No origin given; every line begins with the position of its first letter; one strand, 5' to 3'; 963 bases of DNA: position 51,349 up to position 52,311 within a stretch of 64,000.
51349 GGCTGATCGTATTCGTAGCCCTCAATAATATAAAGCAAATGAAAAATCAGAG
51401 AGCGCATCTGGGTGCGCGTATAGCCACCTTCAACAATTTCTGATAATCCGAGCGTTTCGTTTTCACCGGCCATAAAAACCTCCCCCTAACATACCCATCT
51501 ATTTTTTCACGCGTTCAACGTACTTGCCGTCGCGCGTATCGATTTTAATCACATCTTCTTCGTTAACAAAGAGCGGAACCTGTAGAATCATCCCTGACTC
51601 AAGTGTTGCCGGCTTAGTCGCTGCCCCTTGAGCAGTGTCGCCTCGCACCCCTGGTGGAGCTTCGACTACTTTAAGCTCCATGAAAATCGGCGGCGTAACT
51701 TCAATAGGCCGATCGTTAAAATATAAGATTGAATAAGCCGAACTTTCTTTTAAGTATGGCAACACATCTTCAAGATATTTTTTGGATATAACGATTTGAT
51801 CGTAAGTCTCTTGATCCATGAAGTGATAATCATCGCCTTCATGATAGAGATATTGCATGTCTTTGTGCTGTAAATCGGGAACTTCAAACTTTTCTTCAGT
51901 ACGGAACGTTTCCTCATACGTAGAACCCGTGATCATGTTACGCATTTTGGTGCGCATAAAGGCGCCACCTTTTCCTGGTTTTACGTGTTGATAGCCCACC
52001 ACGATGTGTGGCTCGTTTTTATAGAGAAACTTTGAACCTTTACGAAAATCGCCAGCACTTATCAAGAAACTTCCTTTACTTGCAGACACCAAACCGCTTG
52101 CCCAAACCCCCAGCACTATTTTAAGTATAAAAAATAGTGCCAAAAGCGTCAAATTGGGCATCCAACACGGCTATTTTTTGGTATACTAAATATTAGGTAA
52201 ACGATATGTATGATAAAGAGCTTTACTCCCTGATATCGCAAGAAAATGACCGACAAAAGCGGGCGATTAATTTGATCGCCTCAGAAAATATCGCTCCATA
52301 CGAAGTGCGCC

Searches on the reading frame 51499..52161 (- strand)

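Call 76: search_protein_families(library=pfam, proteins=[window:51499-52161:-], max_evalue=0.001)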
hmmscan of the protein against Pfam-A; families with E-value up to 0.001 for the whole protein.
window:51499-52161:- (220 aa): 3 families
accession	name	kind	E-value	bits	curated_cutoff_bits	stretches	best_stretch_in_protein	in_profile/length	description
PF08207.18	EFP_N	-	9.1e-26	90.1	23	1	35-92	1-58/58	Elongation factor P (EF-P) KOW-like domain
PF09285.17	Elong-fact-P_C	-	2.1e-25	88.6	25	1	162-217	2-56/56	Elongation factor P, C-terminal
PF01132.26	EFP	-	3.2e-21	75.5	27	1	100-153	1-54/54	Elongation factor P (EF-P) OB domain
